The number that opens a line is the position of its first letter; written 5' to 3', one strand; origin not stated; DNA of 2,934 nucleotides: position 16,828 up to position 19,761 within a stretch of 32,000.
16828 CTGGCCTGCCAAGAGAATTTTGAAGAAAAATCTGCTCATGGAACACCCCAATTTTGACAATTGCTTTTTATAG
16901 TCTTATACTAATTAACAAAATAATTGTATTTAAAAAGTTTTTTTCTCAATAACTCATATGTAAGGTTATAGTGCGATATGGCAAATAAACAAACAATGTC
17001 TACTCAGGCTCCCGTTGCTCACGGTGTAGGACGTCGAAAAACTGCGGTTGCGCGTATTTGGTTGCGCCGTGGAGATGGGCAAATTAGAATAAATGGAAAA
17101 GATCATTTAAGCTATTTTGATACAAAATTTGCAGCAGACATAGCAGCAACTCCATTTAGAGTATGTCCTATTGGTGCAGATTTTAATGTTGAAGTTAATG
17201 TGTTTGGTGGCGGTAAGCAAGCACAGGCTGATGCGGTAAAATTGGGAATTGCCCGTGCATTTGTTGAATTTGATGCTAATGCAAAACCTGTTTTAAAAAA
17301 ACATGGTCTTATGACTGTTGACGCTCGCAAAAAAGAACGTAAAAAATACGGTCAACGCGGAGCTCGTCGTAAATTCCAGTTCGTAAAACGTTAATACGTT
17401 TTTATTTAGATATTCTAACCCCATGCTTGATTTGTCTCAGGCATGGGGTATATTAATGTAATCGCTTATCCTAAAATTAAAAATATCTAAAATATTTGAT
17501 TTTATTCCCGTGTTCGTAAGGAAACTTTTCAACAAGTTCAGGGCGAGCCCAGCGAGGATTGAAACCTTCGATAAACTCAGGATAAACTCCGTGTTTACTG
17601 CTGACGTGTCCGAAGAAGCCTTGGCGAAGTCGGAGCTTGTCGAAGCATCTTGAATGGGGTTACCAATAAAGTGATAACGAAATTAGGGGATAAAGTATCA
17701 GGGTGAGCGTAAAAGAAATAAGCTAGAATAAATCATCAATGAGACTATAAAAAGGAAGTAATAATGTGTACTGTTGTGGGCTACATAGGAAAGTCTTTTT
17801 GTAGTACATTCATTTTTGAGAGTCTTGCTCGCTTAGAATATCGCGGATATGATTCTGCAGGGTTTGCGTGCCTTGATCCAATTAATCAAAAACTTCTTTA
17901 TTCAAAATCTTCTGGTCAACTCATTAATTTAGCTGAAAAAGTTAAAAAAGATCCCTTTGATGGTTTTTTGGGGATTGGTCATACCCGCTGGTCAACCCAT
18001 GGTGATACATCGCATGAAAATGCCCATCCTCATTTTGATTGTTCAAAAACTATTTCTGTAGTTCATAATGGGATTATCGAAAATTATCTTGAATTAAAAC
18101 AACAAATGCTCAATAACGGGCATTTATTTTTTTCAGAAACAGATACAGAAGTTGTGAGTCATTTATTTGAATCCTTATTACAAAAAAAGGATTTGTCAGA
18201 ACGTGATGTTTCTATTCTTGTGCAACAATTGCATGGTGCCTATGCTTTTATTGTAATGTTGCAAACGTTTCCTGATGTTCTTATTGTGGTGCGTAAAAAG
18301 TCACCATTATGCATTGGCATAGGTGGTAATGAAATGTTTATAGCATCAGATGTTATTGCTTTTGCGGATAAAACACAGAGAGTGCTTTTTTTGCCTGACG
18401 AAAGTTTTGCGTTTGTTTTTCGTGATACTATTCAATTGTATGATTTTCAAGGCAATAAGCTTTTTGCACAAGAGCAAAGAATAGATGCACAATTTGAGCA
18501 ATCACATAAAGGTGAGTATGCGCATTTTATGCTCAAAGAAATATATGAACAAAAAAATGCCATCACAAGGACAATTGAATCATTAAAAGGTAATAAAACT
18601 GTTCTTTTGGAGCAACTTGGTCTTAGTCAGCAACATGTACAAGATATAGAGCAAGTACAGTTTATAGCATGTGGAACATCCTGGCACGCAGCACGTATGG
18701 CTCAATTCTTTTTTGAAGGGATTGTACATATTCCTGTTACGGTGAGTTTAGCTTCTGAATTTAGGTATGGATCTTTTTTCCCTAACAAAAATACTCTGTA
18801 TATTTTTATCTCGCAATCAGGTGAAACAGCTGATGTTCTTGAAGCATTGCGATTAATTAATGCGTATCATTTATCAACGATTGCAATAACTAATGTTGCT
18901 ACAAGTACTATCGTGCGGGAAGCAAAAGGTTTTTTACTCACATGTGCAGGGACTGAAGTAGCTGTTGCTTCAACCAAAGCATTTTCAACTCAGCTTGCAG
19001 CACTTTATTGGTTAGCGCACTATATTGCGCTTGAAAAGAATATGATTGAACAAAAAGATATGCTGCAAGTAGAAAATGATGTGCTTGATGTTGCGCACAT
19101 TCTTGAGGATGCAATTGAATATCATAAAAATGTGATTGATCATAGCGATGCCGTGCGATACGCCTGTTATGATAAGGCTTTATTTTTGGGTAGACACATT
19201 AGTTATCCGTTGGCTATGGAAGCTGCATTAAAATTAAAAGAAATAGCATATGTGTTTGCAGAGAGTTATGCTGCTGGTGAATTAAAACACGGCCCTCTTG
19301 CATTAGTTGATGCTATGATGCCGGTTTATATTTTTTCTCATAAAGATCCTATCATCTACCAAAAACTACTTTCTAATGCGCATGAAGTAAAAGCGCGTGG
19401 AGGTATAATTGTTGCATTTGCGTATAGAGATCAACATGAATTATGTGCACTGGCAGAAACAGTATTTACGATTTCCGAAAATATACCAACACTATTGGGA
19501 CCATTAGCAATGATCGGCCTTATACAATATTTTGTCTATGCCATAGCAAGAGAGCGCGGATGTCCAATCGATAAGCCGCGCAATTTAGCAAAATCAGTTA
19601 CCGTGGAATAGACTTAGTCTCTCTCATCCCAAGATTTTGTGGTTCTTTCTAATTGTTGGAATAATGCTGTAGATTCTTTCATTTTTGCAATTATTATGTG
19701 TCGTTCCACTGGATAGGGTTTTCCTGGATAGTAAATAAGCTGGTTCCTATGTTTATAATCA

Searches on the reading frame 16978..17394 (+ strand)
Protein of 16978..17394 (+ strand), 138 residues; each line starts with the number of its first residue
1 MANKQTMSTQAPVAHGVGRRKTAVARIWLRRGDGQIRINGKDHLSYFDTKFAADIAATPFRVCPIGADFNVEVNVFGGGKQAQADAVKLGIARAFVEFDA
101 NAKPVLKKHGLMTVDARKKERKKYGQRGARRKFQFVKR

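Call 49: search_protein_families(library=pfam, proteins=[window:16978-17394:+], max_evalue=0.001)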
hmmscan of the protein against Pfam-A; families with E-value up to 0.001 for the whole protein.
window:16978-17394:+ (138 aa): 1 family
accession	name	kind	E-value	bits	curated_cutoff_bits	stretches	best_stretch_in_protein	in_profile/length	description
PF00380.25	Ribosomal_S9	-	1.3e-41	142.3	22.5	1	18-138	1-121/121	Ribosomal protein S9/S16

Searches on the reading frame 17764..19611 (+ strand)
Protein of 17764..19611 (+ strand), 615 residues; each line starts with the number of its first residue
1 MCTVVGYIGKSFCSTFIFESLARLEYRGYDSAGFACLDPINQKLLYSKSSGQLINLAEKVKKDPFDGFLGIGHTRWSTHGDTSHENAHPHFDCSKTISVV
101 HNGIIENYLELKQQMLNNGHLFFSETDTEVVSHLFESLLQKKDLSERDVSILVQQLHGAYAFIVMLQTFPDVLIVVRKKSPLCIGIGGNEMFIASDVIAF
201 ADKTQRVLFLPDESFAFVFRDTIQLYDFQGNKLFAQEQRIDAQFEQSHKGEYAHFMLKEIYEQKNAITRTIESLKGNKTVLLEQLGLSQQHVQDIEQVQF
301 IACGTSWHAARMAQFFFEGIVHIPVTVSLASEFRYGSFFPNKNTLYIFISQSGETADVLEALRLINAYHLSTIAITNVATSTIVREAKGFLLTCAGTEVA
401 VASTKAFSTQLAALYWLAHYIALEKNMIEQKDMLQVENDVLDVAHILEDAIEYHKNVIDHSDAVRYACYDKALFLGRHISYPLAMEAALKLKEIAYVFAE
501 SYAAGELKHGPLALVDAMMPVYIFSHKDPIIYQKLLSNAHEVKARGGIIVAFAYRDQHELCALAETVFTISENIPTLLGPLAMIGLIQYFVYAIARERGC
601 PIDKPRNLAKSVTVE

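Call 49: search_protein_families(library=pfam, proteins=[window:17764-19611:+], max_evalue=0.001)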
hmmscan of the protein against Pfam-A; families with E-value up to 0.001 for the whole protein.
window:17764-19611:+ (615 aa): 4 families
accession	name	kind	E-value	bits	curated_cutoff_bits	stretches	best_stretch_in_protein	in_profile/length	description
PF01380.27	SIS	-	5.8e-40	136.6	25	2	295-419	5-130/131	SIS domain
PF13522.11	GATase_6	-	4.5e-16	59.5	27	1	69-196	12-130/130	Glutamine amidotransferase domain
PF13537.11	GATase_7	-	1.8e-13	51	25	1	73-200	1-121/123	Glutamine amidotransferase domain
PF13230.11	GATase_4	-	0.00067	19.1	23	0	32-157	36-160/272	Glutamine amidotransferases class-II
